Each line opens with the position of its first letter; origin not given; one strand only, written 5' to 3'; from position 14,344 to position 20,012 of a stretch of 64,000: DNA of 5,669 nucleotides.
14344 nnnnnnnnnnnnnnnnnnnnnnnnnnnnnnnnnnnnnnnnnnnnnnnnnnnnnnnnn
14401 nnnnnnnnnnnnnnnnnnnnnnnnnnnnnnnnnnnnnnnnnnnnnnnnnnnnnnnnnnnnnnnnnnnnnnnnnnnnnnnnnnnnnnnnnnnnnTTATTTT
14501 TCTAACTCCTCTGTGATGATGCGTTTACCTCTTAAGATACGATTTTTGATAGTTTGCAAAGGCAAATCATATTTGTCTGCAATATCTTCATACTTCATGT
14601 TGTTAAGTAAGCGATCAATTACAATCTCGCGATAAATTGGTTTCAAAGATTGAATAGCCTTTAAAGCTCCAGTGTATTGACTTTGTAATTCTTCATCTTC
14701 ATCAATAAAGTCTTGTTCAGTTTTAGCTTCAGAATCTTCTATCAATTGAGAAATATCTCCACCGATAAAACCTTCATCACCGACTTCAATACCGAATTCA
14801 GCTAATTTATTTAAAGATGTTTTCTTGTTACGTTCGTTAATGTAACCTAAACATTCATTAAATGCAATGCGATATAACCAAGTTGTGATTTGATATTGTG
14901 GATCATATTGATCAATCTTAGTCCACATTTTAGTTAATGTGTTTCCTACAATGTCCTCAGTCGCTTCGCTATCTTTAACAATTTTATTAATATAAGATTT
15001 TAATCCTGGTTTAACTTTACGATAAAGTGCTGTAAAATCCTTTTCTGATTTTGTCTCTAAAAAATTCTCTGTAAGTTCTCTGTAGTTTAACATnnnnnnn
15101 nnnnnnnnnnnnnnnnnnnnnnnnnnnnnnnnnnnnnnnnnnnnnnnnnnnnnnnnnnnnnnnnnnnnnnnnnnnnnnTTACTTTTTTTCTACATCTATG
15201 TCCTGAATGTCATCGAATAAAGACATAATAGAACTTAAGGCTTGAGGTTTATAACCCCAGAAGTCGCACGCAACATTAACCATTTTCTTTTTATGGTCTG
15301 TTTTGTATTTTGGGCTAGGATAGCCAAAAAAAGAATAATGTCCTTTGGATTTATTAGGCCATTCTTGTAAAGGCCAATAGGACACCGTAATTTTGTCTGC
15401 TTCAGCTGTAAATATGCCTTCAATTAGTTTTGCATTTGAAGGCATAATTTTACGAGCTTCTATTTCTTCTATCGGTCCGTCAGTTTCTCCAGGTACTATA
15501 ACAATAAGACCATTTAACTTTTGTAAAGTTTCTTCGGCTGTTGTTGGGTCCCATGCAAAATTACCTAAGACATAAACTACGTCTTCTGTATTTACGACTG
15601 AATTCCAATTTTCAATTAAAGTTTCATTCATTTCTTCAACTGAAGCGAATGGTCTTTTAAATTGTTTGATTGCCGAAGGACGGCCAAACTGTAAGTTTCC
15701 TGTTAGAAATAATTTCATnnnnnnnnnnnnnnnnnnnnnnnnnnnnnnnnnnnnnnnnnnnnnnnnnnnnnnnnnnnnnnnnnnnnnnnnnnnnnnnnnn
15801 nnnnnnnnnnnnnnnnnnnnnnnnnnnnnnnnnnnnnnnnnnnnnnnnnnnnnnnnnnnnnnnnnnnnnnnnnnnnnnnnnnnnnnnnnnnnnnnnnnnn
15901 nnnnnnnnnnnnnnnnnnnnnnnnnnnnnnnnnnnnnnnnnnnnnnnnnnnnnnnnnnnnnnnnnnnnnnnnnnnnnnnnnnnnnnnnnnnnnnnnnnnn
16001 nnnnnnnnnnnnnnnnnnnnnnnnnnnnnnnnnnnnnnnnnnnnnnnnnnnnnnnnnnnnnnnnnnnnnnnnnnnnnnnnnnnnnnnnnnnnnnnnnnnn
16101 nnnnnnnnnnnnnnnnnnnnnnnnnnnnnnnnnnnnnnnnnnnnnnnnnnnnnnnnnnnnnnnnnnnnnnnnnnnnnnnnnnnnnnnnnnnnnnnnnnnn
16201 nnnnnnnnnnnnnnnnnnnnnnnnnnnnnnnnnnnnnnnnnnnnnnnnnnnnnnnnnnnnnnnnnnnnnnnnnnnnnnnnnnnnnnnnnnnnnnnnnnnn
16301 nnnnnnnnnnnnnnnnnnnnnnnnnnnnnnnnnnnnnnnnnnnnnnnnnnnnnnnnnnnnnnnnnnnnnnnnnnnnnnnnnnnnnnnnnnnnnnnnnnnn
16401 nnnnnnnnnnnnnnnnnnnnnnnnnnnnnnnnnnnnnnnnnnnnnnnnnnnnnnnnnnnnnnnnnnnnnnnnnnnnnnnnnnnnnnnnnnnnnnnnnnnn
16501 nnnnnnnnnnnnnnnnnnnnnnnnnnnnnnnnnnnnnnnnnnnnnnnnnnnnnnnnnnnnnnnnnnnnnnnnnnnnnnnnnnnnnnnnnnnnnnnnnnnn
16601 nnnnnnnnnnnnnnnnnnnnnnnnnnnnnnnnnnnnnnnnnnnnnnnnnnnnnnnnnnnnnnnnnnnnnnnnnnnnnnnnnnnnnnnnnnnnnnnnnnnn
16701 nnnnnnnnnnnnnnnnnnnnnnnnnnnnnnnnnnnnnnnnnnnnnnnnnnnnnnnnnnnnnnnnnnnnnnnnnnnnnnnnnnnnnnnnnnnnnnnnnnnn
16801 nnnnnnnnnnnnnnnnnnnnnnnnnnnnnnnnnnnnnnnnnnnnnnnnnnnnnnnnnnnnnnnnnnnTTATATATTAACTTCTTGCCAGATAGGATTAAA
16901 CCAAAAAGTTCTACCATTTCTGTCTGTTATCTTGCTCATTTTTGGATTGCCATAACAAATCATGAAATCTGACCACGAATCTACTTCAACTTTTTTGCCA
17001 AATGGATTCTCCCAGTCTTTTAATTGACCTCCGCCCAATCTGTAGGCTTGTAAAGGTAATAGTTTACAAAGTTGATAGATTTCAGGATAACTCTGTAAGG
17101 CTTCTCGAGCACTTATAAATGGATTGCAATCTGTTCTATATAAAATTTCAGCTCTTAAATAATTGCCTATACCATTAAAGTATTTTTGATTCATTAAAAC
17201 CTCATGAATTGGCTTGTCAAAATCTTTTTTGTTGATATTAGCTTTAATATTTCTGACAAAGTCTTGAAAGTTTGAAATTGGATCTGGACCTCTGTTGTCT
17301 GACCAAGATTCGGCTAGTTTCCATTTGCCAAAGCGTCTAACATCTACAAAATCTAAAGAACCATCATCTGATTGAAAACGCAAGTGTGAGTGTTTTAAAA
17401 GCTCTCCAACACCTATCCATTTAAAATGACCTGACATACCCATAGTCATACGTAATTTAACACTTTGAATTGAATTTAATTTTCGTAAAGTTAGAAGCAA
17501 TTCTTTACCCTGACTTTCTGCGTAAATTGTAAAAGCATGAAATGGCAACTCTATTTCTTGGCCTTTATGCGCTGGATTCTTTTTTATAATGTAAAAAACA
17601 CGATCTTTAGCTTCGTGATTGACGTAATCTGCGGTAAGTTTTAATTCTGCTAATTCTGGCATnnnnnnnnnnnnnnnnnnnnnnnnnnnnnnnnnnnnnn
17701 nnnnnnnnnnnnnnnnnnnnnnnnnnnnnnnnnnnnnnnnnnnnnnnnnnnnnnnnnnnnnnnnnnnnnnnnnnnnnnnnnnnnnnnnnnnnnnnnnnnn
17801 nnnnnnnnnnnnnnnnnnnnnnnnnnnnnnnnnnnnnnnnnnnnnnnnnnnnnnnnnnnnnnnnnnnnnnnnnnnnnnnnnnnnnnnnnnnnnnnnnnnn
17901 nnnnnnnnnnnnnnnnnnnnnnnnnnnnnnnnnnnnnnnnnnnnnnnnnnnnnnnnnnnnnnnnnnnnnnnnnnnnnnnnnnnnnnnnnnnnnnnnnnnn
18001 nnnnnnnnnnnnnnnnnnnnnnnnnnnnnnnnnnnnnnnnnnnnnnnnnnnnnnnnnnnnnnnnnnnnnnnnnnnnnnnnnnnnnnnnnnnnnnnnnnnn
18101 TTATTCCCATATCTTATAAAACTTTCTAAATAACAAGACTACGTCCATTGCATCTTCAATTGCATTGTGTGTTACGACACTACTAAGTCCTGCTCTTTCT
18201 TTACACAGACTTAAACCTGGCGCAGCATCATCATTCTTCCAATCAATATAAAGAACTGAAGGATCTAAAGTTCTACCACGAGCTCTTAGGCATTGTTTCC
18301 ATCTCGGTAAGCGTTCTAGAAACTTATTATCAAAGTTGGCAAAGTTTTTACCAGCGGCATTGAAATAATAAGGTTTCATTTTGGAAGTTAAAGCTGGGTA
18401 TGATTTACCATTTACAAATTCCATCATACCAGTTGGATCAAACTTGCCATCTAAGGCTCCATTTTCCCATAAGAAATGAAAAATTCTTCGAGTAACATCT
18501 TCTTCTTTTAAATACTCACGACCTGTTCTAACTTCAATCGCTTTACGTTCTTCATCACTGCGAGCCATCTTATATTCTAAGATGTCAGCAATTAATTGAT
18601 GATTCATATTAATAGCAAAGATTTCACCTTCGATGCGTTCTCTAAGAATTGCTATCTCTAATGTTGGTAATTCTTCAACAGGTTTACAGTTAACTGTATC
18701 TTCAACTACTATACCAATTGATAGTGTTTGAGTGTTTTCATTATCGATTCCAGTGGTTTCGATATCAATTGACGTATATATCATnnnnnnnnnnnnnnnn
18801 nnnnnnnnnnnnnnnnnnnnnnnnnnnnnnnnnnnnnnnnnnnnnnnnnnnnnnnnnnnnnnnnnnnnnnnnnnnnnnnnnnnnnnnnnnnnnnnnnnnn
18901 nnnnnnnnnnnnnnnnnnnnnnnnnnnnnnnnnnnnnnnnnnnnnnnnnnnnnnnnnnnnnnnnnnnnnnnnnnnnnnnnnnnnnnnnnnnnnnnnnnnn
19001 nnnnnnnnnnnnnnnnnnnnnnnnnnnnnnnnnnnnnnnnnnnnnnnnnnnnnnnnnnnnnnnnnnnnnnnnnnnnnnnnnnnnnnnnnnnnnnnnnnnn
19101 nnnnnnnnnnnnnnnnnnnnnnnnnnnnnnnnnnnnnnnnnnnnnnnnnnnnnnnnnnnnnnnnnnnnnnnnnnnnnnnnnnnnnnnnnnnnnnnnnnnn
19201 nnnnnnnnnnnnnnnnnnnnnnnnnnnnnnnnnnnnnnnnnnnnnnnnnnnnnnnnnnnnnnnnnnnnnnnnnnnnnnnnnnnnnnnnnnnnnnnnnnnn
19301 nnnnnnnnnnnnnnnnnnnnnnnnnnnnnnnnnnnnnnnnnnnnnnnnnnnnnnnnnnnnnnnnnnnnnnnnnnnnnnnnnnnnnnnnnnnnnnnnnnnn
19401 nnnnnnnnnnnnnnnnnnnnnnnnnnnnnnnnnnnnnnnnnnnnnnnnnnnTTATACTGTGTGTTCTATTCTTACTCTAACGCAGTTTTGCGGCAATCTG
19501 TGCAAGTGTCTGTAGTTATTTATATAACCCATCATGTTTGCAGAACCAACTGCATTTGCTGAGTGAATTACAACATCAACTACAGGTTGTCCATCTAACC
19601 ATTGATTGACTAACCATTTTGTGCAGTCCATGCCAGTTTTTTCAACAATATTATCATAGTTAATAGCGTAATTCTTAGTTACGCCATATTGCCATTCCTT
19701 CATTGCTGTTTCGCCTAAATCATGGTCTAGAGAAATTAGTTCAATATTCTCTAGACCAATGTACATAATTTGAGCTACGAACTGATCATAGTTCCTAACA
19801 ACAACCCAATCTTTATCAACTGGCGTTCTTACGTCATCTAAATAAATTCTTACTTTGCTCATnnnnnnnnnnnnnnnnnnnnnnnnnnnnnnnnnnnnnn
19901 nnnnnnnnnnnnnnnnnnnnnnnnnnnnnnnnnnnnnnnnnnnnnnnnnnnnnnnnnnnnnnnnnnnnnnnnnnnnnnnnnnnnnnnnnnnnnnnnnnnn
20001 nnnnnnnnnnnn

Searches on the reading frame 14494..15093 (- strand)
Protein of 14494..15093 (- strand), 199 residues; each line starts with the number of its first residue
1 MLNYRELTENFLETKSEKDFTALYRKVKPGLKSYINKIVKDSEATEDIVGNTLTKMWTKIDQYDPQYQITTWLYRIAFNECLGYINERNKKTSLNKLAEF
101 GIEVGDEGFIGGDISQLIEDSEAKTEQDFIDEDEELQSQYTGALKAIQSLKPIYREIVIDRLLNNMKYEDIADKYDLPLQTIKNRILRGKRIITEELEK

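Call 12: search_protein_families(library=pfam, proteins=[window:14494-15093:-], max_evalue=0.01)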
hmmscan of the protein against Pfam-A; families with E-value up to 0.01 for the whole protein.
window:14494-15093:- (199 aa): 3 families
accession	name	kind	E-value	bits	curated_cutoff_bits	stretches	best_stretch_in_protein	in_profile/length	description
PF04542.20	Sigma70_r2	-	3.6e-11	43.1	24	1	23-88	1-68/71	Sigma-70 region 2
PF08281.18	Sigma70_r4_2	-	3e-09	36.8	25.7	1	144-191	5-52/54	Sigma-70, region 4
PF04545.22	Sigma70_r4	-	5.9e-05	23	24.1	1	146-188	1-43/50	Sigma-70, region 4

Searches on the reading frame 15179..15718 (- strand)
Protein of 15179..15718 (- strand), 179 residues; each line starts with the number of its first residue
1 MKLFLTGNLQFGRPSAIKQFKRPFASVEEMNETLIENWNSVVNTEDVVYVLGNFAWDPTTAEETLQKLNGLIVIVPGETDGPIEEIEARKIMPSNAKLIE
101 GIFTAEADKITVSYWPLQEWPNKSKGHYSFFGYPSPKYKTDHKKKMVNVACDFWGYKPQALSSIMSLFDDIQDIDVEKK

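Call 12: search_protein_families(library=pfam, proteins=[window:15179-15718:-], max_evalue=0.01)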
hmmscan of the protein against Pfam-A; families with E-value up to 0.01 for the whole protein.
window:15179-15718:- (179 aa): 0 families

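Call 76: search_protein_families(library=phrogs, proteins=[window:15179-15718:-], max_evalue=0.001)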
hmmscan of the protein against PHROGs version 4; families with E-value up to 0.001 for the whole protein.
window:15179-15718:- (179 aa): 1 family
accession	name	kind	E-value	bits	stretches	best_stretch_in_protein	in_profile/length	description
phrog_547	-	other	3.7e-19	69.8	1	1-176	29-207/245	phosphoesterase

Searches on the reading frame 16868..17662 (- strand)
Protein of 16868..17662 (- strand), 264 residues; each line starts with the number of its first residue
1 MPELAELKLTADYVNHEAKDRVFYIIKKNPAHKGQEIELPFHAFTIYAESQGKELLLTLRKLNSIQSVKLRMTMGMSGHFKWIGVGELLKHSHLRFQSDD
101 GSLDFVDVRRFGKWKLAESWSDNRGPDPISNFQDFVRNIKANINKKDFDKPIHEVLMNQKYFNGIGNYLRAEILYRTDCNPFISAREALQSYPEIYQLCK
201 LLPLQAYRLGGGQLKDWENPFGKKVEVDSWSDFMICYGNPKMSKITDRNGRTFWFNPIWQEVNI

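Call 12: search_protein_families(library=pfam, proteins=[window:16868-17662:-], max_evalue=0.01)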
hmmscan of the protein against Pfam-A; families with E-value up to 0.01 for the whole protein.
window:16868-17662:- (264 aa): 3 families
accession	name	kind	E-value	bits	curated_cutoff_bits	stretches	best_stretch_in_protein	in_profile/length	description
PF01149.29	Fapy_DNA_glyco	-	6e-11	43.4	25.5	1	1-114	1-117/117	Formamidopyrimidine-DNA glycosylase N-terminal domain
PF09292.15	Neil1-DNA_bind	-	5.6e-08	32.9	25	1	233-256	8-31/39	Endonuclease VIII-like 1, DNA bind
PF06831.19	H2TH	-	4.9e-07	30.1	34.7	1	125-187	2-61/93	Formamidopyrimidine-DNA glycosylase H2TH domain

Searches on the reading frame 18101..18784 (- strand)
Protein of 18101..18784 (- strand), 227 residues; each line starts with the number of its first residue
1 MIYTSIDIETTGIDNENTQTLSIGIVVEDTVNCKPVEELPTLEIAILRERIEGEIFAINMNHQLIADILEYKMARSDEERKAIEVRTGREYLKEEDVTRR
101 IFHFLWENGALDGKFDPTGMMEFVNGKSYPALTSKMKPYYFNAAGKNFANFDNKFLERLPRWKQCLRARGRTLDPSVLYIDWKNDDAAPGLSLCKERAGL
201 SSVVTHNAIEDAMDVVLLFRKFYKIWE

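Call 12: search_protein_families(library=pfam, proteins=[window:18101-18784:-], max_evalue=0.01)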
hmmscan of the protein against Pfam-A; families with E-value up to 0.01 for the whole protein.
window:18101-18784:- (227 aa): 1 family
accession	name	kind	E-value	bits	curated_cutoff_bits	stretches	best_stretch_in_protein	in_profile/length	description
PF00929.31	RNase_T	-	0.0046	18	24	0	6-30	3-28/164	Exonuclease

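Call 17: search_protein_families(library=ncbifam, proteins=[window:18101-18784:-], max_evalue=0.01)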
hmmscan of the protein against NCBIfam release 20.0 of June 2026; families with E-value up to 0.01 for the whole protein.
window:18101-18784:- (227 aa): 2 families
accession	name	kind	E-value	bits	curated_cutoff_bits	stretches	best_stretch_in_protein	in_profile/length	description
NF006602.0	PRK09146.1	subfamily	0.00036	19.9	266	0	5-28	51-74/239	3'-5' exonuclease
NF006601.0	PRK09145.1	equivalog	0.00089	18.7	189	0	4-26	32-54/207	3'-5' exonuclease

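Call 76: search_protein_families(library=phrogs, proteins=[window:18101-18784:-], max_evalue=0.001)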
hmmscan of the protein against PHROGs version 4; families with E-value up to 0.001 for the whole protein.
window:18101-18784:- (227 aa): 1 family
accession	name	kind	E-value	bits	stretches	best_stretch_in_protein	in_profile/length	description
phrog_192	-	DNA, RNA and nucleotide metabolism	2.6e-05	24.7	0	1-59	106-160/397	DNA polymerase exonuclease subunit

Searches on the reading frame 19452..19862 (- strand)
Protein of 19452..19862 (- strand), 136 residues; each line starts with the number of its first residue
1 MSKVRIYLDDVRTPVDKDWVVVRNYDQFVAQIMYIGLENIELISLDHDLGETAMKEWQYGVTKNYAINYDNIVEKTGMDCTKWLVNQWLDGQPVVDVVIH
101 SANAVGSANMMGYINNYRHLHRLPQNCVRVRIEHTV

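Call 57: search_protein_families(library=pfam, proteins=[window:19452-19862:-], max_evalue=0.01)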
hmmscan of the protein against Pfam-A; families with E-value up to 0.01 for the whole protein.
window:19452-19862:- (136 aa): 1 family
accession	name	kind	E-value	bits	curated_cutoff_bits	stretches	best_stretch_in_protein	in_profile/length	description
PF20274.4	cREC_REC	-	2.8e-21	76.4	27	1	5-116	2-88/88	Cyclic-phosphate processing Receiver domain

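Call 76: search_protein_families(library=phrogs, proteins=[window:19452-19862:-], max_evalue=0.001)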
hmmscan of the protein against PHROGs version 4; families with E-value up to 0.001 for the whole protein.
window:19452-19862:- (136 aa): 1 family
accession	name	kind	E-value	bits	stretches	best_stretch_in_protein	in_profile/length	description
phrog_1479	-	unknown function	2.6e-25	90.1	1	2-120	4-106/124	-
